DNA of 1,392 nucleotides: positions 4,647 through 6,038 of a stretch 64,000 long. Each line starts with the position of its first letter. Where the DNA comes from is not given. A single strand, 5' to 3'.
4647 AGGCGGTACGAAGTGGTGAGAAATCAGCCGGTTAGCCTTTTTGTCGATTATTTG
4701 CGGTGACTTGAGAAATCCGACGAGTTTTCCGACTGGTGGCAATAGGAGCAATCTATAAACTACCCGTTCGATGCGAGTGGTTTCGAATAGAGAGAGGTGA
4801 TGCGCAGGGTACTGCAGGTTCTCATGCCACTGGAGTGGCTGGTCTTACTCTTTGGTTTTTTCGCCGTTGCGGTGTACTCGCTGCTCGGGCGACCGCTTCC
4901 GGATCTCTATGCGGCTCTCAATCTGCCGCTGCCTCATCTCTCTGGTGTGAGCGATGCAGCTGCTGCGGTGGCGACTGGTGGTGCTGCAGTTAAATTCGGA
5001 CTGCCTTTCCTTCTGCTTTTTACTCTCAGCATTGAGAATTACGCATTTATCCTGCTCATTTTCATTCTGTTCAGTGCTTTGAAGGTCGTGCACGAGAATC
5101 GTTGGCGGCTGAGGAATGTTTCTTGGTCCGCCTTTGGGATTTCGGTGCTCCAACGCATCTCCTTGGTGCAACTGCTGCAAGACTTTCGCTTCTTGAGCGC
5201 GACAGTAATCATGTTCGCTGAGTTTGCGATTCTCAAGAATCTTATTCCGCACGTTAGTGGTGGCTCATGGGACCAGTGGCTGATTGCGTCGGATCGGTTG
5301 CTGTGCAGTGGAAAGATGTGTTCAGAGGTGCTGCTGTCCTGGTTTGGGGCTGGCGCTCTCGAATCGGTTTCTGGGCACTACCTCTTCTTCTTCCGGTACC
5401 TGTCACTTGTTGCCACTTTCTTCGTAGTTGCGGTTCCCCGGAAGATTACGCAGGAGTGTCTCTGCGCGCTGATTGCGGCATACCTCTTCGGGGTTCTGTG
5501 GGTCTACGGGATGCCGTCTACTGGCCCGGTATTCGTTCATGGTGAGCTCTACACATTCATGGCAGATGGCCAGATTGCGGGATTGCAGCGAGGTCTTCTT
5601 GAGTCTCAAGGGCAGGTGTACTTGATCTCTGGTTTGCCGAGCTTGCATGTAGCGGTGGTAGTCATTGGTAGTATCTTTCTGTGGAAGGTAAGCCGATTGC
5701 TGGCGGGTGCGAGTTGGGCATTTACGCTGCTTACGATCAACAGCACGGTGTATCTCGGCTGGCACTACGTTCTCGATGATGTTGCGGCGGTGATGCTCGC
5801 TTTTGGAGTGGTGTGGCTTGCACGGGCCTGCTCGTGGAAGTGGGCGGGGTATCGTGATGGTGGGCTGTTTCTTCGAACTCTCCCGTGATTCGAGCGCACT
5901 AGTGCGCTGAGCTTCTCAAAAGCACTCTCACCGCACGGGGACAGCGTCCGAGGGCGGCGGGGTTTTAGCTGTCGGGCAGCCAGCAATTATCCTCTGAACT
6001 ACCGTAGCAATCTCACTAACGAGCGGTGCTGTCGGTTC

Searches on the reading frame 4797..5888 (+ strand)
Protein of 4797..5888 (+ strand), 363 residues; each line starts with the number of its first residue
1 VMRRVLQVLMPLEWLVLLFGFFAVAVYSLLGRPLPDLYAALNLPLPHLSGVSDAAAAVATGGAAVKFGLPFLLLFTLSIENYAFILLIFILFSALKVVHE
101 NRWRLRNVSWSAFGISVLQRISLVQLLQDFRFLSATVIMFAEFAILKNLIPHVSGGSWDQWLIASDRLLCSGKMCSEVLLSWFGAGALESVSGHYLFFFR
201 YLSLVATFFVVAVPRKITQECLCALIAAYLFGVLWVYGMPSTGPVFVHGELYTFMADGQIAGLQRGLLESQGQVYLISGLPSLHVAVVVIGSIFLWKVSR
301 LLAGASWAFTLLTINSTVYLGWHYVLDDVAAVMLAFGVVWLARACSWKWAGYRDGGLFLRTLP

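Call 71: search_protein_families(library=pfam, proteins=[window:4797-5888:+], max_evalue=0.0001)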
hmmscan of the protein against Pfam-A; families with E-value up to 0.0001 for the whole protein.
window:4797-5888:+ (363 aa): 2 families
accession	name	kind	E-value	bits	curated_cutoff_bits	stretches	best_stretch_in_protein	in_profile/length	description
PF14378.12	PAP2_3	-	1.4e-17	64.5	27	1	195-341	36-190/190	PAP2 superfamily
PF01569.27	PAP2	-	9.8e-07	29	27.2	1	278-348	49-127/130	PAP2 superfamily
